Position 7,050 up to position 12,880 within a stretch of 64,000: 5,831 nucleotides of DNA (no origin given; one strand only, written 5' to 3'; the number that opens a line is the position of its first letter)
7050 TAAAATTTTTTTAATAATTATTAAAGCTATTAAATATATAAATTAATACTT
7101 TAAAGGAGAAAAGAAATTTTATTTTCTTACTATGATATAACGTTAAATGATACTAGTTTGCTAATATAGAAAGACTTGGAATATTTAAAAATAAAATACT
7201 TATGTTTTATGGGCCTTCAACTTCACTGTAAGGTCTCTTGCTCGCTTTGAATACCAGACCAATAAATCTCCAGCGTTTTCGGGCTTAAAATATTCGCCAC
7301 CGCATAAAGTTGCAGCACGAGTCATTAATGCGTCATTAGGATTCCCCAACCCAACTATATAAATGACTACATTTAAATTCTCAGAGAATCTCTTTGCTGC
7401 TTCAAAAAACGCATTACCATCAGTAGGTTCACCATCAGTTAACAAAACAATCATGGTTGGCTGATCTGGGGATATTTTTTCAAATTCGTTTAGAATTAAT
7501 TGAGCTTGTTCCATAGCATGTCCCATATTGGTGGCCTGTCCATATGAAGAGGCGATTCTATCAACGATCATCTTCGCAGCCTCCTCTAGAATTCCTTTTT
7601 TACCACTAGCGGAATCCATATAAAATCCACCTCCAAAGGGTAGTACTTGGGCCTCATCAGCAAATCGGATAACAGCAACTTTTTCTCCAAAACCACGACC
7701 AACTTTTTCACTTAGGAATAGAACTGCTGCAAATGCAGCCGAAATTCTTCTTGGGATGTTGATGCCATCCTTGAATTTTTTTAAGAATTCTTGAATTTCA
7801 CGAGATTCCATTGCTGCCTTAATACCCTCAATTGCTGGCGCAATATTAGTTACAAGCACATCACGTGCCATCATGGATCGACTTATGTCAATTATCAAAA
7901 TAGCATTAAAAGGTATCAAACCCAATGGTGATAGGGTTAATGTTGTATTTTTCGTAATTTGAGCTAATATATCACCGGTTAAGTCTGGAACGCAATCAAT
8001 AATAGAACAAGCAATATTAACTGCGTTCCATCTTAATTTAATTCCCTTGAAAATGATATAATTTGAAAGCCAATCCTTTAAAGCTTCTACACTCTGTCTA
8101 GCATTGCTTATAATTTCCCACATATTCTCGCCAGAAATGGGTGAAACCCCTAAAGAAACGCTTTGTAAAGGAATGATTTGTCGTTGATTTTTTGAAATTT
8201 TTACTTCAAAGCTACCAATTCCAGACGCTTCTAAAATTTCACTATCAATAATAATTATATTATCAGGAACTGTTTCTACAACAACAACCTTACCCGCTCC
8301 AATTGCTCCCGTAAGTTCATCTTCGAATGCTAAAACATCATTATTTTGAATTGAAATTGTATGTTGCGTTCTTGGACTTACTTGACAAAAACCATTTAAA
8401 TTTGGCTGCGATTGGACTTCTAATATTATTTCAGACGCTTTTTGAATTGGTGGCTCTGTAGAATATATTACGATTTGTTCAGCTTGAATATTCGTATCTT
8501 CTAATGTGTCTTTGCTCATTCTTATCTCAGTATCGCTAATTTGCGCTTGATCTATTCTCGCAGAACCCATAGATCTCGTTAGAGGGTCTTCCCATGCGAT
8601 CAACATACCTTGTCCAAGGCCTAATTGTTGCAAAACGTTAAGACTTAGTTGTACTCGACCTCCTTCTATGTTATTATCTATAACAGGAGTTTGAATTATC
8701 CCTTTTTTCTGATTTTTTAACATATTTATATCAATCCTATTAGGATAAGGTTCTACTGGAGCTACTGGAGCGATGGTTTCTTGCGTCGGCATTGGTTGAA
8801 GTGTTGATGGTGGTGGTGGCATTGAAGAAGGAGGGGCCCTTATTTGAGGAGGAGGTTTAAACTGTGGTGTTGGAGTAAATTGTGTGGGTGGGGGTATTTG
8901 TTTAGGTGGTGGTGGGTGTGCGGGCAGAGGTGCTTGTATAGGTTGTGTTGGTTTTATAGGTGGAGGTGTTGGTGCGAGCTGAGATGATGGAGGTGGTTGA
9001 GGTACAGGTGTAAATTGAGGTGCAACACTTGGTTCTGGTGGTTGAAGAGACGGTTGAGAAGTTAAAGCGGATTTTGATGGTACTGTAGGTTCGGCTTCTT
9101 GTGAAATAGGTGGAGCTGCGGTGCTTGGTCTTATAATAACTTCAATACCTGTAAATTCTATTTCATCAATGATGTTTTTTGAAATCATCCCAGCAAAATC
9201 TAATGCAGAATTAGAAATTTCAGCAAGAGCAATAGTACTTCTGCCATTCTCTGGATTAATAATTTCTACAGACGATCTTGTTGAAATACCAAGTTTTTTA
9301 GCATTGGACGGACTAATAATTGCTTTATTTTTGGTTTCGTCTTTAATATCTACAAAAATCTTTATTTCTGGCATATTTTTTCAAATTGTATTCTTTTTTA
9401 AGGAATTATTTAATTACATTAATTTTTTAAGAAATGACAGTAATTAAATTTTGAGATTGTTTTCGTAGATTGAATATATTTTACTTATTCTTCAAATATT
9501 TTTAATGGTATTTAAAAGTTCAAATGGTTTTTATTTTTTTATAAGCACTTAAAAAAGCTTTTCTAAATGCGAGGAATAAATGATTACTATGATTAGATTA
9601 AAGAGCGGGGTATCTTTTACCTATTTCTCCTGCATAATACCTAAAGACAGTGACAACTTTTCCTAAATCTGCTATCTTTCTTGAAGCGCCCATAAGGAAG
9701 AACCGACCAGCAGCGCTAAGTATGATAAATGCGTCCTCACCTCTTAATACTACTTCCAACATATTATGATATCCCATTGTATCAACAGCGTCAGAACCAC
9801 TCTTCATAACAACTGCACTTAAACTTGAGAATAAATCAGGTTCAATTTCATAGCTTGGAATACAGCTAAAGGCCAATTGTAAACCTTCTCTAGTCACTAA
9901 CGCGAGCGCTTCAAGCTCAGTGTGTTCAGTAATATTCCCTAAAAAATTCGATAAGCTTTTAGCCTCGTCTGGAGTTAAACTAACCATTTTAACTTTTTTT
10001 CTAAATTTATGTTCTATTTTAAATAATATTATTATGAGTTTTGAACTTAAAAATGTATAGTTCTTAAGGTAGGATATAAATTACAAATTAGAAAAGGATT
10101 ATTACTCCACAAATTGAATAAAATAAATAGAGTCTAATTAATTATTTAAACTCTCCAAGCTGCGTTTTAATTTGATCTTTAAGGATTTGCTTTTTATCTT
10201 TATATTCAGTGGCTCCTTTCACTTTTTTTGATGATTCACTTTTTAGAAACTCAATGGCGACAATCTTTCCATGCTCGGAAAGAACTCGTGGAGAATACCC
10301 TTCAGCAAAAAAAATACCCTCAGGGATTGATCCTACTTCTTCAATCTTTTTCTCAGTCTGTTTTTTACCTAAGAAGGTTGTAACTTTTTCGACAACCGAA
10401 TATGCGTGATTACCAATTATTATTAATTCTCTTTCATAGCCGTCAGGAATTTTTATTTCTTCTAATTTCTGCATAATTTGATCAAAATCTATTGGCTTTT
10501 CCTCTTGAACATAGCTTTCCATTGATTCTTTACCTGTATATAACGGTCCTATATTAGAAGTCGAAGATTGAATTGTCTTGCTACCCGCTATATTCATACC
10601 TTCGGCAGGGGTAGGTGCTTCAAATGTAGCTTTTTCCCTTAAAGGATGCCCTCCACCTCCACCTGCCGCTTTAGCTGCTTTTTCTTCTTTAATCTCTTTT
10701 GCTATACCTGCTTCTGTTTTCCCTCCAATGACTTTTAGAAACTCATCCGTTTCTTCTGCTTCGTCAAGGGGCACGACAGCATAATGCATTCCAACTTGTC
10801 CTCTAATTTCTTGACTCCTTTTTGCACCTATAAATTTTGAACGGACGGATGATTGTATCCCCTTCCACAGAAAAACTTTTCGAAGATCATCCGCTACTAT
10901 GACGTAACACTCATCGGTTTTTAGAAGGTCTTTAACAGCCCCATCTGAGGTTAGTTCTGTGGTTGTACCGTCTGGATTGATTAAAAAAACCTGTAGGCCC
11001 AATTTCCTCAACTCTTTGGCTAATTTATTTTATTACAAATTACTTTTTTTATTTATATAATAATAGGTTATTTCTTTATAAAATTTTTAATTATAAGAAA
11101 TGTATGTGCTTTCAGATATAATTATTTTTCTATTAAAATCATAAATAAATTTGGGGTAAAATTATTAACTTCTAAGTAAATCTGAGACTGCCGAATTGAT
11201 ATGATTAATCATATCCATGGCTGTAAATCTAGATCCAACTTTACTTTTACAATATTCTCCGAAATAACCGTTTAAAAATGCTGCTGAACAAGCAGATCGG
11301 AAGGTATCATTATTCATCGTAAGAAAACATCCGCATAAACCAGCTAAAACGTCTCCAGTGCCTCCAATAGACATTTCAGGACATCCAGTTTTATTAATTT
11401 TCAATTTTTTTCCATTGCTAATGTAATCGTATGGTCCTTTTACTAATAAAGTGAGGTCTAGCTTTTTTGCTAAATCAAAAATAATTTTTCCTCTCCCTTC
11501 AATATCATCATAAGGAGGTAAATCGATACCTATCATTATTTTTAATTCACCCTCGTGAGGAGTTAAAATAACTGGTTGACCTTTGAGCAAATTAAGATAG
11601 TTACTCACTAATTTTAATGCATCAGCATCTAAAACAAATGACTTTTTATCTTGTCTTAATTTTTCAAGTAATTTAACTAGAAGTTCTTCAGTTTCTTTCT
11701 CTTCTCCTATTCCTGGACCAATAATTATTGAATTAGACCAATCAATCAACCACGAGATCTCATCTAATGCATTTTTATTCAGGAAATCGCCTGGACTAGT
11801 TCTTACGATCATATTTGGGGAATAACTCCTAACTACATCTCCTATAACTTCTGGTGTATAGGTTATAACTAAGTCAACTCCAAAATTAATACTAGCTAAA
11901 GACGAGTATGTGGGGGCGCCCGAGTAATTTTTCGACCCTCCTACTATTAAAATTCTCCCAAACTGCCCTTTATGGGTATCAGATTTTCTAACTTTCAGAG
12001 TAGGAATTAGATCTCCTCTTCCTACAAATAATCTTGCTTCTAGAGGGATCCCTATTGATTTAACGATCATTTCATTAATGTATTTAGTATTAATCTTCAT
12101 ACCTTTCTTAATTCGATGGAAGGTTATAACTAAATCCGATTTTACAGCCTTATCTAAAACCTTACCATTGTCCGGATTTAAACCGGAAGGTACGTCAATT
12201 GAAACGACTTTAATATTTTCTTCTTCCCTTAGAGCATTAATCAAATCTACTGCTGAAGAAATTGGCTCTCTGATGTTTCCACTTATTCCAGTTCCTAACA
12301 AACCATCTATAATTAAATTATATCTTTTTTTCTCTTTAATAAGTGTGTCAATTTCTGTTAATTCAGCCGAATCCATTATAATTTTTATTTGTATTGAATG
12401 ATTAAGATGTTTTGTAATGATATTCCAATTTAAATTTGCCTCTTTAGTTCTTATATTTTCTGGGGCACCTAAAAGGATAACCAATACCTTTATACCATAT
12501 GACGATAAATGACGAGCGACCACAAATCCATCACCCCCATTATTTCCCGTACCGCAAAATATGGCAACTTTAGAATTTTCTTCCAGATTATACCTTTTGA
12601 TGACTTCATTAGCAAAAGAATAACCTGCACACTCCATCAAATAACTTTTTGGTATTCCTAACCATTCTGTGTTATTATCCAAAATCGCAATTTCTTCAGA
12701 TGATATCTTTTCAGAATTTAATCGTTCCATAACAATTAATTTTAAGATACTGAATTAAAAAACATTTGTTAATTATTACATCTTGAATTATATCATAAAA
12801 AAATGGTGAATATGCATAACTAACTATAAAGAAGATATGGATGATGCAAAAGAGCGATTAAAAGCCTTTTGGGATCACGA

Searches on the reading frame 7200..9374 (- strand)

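Call 3: search_protein_families(library=pfam, proteins=[window:7200-9374:-], max_evalue=0.1)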
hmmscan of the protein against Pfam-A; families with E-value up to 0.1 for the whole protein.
window:7200-9374:- (724 aa): 5 families
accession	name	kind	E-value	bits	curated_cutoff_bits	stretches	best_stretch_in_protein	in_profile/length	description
PF00092.34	VWA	-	1.8e-08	35.3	23.8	1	566-688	40-151/174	von Willebrand factor type A domain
PF13519.12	VWA_2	-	1.9e-08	35.3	27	1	492-649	2-107/107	von Willebrand factor type A domain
PF20906.3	S-Me-THD_C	-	0.05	13.4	27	0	335-385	106-146/190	S-Me-THD-like, C-terminal domain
PF02359.24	CDC48_N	-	0.063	13.9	35.1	0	12-49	11-45/85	Cell division protein 48 (CDC48), N-terminal domain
PF01568.27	Molydop_binding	-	0.08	13.4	26.8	0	16-43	30-57/110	Molydopterin dinucleotide binding domain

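Call 4: search_protein_families(library=ncbifam, proteins=[window:7200-9374:-], max_evalue=0.1)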
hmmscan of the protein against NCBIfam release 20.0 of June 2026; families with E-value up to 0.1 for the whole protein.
window:7200-9374:- (724 aa): 2 families
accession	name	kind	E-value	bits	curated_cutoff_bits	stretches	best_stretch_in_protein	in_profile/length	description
NF047508.1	VWA_BatA_Lepto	exception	0.0016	17.5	380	1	570-681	127-233/315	VWA domain-containing protein BatA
NF010238.0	PRK13685.1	subfamily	0.031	13.3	432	0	492-551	100-150/335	hypothetical protein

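Call 37: search_protein_families(library=padloc, proteins=[window:7200-9374:-], max_evalue=0.01)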
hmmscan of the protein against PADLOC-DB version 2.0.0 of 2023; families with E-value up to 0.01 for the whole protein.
window:7200-9374:- (724 aa): 0 families

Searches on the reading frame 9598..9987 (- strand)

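Call 3: search_protein_families(library=pfam, proteins=[window:9598-9987:-], max_evalue=0.1)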
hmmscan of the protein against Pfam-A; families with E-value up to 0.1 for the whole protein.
window:9598-9987:- (129 aa): 1 family
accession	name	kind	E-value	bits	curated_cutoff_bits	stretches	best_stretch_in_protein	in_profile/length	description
PF03259.23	Robl_LC7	-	1.7e-05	24.9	23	1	16-99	6-87/91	Roadblock/LC7 domain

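Call 4: search_protein_families(library=ncbifam, proteins=[window:9598-9987:-], max_evalue=0.1)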
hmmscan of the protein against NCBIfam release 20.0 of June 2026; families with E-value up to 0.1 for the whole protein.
window:9598-9987:- (129 aa): 0 families

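Call 37: search_protein_families(library=padloc, proteins=[window:9598-9987:-], max_evalue=0.01)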
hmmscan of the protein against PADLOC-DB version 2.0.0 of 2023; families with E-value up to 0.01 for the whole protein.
window:9598-9987:- (129 aa): 0 families

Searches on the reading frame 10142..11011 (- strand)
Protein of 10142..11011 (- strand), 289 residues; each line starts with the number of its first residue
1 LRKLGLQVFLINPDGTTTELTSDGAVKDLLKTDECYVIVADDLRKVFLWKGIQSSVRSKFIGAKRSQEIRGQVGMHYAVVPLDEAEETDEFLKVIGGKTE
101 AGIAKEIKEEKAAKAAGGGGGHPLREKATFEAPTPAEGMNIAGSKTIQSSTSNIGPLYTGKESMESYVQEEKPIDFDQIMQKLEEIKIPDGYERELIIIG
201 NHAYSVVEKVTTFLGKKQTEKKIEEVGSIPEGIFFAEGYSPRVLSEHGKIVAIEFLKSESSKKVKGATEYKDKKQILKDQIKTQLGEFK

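Call 3: search_protein_families(library=pfam, proteins=[window:10142-11011:-], max_evalue=0.1)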
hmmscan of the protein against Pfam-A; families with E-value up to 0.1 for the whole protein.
window:10142-11011:- (289 aa): 1 family
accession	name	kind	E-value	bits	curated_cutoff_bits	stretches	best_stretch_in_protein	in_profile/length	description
PF00626.27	Gelsolin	-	0.047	14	21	1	28-73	13-54/76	Gelsolin repeat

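Call 4: search_protein_families(library=ncbifam, proteins=[window:10142-11011:-], max_evalue=0.1)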
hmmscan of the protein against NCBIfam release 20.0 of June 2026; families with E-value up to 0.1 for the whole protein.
window:10142-11011:- (289 aa): 1 family
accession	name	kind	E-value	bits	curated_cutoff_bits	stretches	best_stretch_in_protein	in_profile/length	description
NF041190.2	encap_f4a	exception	0.0035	17.7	90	1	178-211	11-43/92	family 4A encapsulin nanocompartment shell protein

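Call 37: search_protein_families(library=padloc, proteins=[window:10142-11011:-], max_evalue=0.01)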
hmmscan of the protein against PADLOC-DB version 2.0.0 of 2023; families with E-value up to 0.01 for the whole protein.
window:10142-11011:- (289 aa): 0 families

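Call 54: search_solved_structures(query=window:10142-11011:-, max_evalue=1, show_alignments=1)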
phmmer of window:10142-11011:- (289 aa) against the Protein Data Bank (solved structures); distinct sequences matched with E-value up to 1: 26.
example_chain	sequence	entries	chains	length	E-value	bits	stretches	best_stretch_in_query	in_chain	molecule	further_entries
7whg_G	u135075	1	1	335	2.6e-06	30.3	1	27-97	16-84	Lokiarchaeota gelsolin (2DGel)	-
7c2h_G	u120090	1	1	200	6.6e-05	25.7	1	11-93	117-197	2DGel3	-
7c2g_G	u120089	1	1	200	0.00033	23.4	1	10-92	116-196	2DGel3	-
7c2f_B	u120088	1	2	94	0.00055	22.7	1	9-98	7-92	Gelsolin-like domain-containing protein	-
9iho_V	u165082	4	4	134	0.04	16.6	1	120-222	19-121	NUFM (B13) subunit of mitochondrial NADH:ubiquinone oxidoreductase (Complex I)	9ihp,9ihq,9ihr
1d0n_A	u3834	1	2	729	0.052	16.2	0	27-69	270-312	HORSE PLASMA GELSOLIN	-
2fgh_A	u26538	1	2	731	0.053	16.2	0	27-69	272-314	gelsolin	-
6q9r_A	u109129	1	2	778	0.08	15.6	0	26-67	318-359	Gelsolin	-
12bw_I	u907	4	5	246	0.1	15.2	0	25-68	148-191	Gelsolin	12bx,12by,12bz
1jhw_A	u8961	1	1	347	0.11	15.1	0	26-59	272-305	MACROPHAGE CAPPING PROTEIN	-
1j72_A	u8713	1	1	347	0.12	15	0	26-59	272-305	Macrophage capping protein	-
6jeg_A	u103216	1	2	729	0.12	15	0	26-67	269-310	Gelsolin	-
6jeh_A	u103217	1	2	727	0.13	15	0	26-67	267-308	Gelsolin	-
8vkh_G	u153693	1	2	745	0.13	14.9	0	26-67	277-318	Gelsolin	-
8viz_G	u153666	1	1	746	0.13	14.9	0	26-67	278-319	Gelsolin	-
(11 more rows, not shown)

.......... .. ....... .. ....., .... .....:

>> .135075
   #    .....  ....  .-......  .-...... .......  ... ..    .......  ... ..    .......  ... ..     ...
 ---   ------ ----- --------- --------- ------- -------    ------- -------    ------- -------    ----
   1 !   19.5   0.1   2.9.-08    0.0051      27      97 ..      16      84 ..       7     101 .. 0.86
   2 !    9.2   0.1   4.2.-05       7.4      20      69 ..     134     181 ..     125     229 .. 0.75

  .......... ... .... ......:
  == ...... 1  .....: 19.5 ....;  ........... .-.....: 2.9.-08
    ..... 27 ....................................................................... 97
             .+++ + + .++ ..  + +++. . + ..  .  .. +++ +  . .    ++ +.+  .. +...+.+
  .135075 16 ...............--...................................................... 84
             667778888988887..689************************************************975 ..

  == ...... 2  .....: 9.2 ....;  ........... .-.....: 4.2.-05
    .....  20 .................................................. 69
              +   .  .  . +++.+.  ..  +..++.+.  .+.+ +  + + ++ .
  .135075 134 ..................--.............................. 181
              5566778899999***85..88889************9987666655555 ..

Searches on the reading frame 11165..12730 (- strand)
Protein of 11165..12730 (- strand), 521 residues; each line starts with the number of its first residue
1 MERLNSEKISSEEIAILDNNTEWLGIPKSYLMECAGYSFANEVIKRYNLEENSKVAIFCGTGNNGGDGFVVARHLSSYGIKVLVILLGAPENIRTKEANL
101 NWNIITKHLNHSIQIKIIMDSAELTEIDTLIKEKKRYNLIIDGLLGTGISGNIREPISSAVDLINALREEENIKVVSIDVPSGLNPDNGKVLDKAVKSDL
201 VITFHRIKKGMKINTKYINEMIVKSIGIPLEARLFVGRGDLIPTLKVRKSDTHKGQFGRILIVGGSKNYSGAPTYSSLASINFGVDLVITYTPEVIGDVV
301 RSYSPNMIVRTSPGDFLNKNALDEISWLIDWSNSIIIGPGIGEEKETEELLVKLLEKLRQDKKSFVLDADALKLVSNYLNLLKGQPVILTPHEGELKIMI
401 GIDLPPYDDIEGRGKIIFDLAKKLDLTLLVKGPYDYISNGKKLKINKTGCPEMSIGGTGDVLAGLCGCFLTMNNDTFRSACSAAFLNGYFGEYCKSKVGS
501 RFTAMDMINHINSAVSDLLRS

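Call 3: search_protein_families(library=pfam, proteins=[window:11165-12730:-], max_evalue=0.1)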
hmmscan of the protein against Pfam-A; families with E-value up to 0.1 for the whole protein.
window:11165-12730:- (521 aa): 3 families
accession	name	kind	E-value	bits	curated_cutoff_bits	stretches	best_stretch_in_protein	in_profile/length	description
PF01256.23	Carb_kinase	-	3.2e-44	151.7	27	1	261-510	2-239/242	NAD(P)H-hydrate dehydratase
PF03853.21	YjeF_N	-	1.2e-42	146.2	24.9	1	30-210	3-169/169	YjeF-related protein N-terminus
PF02110.20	HK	-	5.8e-06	26.3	27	1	322-498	40-226/247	Hydroxyethylthiazole kinase family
